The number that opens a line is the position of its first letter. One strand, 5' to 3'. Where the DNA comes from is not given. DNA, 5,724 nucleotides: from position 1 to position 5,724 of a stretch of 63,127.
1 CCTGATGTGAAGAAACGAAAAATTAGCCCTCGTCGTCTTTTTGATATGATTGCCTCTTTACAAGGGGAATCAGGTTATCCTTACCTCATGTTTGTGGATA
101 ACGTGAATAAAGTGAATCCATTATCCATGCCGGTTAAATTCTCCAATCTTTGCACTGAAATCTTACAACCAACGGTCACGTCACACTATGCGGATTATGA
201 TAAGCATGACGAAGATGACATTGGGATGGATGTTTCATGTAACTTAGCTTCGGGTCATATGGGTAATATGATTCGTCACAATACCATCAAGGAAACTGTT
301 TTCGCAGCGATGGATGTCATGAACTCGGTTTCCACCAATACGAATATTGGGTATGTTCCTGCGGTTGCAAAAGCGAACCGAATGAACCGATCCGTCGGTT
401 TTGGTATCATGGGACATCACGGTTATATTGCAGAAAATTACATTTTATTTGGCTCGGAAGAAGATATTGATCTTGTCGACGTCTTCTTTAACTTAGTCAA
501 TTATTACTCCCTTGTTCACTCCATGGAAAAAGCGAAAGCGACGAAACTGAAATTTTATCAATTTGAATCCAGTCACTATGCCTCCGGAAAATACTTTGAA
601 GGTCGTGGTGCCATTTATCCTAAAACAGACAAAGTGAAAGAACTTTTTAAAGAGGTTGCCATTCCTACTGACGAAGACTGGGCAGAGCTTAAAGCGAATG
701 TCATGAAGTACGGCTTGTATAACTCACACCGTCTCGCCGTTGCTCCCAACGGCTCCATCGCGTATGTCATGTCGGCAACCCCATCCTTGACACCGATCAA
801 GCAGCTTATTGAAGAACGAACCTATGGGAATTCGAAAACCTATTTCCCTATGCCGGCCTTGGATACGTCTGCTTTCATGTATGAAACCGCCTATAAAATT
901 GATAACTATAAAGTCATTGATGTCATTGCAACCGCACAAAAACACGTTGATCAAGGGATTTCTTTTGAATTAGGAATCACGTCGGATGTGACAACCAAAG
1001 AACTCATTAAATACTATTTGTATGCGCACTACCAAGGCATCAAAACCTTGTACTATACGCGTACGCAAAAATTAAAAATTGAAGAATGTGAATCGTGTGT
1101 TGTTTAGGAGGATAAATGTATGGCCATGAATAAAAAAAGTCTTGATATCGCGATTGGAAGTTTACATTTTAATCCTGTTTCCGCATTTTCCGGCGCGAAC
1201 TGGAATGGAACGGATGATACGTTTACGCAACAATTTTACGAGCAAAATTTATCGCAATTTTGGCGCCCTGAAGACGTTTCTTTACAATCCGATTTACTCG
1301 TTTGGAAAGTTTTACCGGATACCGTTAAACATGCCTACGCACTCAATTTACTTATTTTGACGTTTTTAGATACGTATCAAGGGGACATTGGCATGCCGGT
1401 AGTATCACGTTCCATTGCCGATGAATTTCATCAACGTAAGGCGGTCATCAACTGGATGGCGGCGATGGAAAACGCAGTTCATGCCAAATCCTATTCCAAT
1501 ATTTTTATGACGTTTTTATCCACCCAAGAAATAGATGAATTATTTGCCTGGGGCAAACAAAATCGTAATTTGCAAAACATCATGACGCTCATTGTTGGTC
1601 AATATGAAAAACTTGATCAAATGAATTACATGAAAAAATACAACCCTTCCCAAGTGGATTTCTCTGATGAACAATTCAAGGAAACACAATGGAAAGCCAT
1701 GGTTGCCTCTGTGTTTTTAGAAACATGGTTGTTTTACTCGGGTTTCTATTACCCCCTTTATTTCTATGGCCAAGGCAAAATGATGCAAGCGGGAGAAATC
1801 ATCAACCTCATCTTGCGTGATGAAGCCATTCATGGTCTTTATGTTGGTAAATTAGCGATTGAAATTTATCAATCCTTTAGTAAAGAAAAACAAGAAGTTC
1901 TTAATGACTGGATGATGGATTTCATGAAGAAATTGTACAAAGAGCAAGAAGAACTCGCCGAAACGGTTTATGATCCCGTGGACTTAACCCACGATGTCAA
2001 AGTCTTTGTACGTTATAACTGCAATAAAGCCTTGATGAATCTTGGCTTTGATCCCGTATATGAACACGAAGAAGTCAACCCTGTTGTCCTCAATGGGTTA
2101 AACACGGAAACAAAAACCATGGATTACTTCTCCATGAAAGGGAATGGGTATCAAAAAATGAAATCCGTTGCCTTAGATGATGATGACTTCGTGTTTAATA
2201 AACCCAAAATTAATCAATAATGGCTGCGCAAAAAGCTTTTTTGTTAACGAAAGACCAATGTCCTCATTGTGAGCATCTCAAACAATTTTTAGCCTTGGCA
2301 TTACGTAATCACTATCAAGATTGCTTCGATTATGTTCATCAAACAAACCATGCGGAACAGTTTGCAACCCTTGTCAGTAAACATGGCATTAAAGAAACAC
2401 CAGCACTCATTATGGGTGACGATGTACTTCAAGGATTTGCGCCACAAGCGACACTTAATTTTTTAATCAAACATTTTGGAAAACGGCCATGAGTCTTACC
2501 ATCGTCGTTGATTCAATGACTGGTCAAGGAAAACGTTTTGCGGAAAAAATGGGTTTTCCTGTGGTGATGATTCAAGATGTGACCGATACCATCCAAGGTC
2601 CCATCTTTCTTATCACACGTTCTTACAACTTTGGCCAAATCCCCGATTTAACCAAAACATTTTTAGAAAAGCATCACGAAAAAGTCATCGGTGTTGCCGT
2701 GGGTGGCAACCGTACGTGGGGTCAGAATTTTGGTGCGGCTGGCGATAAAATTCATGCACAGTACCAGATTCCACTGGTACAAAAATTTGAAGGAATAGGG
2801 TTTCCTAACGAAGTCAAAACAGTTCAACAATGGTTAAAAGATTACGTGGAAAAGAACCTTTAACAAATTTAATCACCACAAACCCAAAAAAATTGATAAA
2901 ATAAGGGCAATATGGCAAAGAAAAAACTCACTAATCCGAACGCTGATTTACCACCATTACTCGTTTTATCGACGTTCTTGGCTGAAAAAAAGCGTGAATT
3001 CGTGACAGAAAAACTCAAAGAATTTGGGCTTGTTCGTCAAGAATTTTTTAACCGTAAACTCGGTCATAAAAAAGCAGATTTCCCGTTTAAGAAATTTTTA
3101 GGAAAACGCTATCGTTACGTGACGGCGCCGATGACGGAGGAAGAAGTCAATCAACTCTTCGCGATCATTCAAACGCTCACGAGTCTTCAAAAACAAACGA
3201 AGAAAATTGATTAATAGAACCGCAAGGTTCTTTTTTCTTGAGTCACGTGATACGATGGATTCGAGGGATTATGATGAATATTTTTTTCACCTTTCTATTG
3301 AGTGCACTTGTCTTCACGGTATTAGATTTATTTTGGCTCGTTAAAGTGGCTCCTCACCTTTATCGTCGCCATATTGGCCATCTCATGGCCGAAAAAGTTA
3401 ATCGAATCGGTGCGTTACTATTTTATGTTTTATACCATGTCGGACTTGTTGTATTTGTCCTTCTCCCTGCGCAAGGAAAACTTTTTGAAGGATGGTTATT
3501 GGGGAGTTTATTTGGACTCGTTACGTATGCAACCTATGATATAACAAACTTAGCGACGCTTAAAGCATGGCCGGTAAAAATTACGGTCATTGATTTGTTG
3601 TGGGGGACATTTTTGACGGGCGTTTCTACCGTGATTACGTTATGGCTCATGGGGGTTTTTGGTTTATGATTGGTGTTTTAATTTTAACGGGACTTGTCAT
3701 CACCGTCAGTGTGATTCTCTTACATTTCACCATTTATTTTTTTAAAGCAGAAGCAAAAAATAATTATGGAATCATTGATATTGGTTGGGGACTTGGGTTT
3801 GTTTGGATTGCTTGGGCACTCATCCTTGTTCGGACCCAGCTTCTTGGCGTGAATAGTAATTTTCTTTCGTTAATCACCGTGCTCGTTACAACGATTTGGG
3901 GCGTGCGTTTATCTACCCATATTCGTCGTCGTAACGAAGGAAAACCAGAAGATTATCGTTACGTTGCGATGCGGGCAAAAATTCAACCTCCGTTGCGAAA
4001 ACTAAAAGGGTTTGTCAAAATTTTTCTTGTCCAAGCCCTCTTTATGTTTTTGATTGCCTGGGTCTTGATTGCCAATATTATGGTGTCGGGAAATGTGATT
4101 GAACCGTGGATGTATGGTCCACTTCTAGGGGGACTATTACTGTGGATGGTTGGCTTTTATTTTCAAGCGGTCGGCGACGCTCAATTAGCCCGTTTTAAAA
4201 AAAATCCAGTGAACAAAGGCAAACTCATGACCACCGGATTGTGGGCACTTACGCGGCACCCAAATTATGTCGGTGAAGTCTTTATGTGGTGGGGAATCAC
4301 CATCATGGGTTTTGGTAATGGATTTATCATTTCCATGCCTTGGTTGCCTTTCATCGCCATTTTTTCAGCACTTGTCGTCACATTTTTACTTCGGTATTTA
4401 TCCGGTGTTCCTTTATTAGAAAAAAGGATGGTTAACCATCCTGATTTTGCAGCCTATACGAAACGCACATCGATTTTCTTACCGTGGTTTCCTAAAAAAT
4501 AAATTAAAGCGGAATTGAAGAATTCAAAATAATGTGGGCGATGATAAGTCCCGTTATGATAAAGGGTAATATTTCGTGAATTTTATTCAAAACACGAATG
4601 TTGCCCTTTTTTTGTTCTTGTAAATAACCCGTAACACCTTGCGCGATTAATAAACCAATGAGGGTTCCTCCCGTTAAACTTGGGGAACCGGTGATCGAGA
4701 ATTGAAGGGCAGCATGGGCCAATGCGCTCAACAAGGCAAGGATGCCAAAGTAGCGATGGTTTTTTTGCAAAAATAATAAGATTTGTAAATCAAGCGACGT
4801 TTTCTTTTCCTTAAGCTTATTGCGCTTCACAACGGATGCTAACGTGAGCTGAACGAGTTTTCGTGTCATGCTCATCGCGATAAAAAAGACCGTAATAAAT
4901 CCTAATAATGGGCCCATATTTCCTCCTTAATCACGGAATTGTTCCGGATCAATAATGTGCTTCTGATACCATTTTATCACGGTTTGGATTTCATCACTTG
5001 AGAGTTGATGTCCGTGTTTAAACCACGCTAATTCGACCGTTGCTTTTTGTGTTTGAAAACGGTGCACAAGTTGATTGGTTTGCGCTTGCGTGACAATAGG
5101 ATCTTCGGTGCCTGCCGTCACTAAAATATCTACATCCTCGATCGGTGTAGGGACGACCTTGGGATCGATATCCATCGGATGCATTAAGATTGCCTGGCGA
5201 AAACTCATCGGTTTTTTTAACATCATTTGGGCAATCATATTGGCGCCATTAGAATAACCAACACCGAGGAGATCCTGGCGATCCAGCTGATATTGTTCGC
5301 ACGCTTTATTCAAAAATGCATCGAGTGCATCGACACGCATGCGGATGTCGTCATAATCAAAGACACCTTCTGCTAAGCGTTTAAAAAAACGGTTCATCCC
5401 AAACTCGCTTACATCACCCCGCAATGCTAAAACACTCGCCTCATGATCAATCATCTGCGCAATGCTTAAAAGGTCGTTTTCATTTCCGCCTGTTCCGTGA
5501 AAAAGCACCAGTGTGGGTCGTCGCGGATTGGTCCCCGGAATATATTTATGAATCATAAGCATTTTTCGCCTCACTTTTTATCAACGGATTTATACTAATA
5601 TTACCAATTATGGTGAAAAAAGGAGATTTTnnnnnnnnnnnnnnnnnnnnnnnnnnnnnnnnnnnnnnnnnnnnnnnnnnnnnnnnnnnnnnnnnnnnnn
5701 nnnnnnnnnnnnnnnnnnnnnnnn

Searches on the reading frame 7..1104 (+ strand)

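Call 6: search_protein_families(library=pfam, proteins=[window:7-1104:+], max_evalue=0.001)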
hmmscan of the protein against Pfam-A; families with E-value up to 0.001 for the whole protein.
window:7-1104:+ (366 aa): 1 family
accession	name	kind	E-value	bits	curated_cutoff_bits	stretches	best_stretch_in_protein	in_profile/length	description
PF02867.20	Ribonuc_red_lgC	-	3.2e-76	257.5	23.9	1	2-351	163-523/523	Ribonucleotide reductase, barrel domain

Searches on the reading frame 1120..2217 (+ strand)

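Call 6: search_protein_families(library=pfam, proteins=[window:1120-2217:+], max_evalue=0.001)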
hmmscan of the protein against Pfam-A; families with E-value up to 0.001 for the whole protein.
window:1120-2217:+ (366 aa): 1 family
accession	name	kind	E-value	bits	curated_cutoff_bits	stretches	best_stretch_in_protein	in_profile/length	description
PF00268.27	Ribonuc_red_sm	-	3.1e-64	217.5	33.6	1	27-321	3-281/281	Ribonucleotide reductase, small chain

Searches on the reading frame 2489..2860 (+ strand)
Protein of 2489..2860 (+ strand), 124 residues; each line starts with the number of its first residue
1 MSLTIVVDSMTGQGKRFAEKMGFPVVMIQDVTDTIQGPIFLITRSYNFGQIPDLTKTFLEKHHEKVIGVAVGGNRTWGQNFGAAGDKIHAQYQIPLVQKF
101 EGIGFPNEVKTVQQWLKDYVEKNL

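Call 6: search_protein_families(library=pfam, proteins=[window:2489-2860:+], max_evalue=0.001)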
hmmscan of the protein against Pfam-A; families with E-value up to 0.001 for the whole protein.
window:2489-2860:+ (124 aa): 1 family
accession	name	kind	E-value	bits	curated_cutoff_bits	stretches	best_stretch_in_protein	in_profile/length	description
PF07972.16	Flavodoxin_NdrI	-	1.3e-20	74.1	27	1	6-113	2-119/120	NrdI Flavodoxin like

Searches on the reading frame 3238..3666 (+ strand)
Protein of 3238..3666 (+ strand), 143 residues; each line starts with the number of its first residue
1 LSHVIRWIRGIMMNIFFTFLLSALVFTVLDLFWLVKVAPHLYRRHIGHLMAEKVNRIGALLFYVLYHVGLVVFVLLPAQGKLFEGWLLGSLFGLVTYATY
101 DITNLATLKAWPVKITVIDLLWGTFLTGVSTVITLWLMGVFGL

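Call 6: search_protein_families(library=pfam, proteins=[window:3238-3666:+], max_evalue=0.001)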
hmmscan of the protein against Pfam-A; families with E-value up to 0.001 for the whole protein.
window:3238-3666:+ (143 aa): 1 family
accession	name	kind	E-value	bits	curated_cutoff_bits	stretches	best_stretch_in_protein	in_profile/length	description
PF09945.14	DUF2177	-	2.5e-39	134.6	26.9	1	17-135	3-123/124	Predicted membrane protein (DUF2177)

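Call 25: search_protein_families(library=ncbifam, proteins=[window:3238-3666:+], max_evalue=0.001)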
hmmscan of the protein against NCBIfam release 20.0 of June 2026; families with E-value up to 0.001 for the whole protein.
window:3238-3666:+ (143 aa): 0 families

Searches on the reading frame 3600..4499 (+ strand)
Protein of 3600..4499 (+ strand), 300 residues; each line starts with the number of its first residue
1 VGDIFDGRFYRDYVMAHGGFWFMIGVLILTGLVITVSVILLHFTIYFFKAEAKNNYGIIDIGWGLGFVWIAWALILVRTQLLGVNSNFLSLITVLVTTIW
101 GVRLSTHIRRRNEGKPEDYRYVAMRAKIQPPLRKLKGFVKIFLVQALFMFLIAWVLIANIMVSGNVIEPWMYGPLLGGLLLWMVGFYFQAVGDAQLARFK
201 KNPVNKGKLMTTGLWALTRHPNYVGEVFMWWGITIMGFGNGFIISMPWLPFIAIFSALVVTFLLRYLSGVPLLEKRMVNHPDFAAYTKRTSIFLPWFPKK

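Call 6: search_protein_families(library=pfam, proteins=[window:3600-4499:+], max_evalue=0.001)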
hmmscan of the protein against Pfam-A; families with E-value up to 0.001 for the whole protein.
window:3600-4499:+ (300 aa): 3 families
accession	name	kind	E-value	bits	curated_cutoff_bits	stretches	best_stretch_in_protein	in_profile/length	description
PF06966.17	DUF1295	-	3.8e-57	193.9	20.4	1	50-290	5-235/235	Protein of unknown function (DUF1295)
PF02544.21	Steroid_dh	-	4.5e-07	30.4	22.6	1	160-237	26-104/150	3-oxo-5-alpha-steroid 4-dehydrogenase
PF04191.18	PEMT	-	0.00022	22.1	25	1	182-255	10-89/105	Phospholipid methyltransferase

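Call 25: search_protein_families(library=ncbifam, proteins=[window:3600-4499:+], max_evalue=0.001)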
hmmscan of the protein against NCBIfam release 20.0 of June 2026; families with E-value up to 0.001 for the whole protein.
window:3600-4499:+ (300 aa): 0 families

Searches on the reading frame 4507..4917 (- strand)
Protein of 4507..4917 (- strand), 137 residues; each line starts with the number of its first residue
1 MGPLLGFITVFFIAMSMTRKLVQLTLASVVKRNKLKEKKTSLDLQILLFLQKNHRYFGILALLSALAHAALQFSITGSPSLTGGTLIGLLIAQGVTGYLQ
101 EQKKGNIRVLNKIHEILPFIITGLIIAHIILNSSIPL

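Call 6: search_protein_families(library=pfam, proteins=[window:4507-4917:-], max_evalue=0.001)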
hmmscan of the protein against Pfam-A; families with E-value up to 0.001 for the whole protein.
window:4507-4917:- (137 aa): 1 family
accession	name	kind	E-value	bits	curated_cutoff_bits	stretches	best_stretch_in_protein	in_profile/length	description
PF01292.26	Ni_hydr_CYTB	-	4e-06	27.2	30.1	1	62-130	89-160/179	Prokaryotic cytochrome b561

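Call 25: search_protein_families(library=ncbifam, proteins=[window:4507-4917:-], max_evalue=0.001)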
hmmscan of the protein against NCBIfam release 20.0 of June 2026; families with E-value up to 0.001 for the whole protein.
window:4507-4917:- (137 aa): 0 families

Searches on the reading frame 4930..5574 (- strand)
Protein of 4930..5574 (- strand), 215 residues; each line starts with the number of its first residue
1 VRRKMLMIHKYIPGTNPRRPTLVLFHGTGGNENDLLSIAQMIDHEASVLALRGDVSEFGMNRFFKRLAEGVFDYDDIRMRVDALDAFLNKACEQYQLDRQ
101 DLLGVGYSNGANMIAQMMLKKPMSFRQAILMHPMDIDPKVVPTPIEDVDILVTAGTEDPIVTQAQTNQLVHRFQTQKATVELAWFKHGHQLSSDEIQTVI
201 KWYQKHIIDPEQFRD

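Call 6: search_protein_families(library=pfam, proteins=[window:4930-5574:-], max_evalue=0.001)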
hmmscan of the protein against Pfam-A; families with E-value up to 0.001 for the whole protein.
window:4930-5574:- (215 aa): 6 families
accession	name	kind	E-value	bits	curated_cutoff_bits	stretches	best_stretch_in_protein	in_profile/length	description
PF01738.24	DLH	-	1.4e-08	35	21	1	81-189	78-186/217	Dienelactone hydrolase family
PF00326.27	Peptidase_S9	-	5.5e-08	33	22.6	0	146-206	143-209/213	Prolyl oligopeptidase family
PF02230.22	Abhydrolase_2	-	8e-07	29.6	23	1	83-207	89-217/217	Phospholipase/Carboxylesterase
PF12146.15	Hydrolase_4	-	2.3e-06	27.6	27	0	73-137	51-114/239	Serine aminopeptidase, S33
PF00561.26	Abhydrolase_1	-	0.00034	20.8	25.8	0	20-139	1-106/245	alpha/beta hydrolase fold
PF03959.19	FSH1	-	0.0005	20.2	21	0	105-191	106-201/211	Serine hydrolase (FSH1)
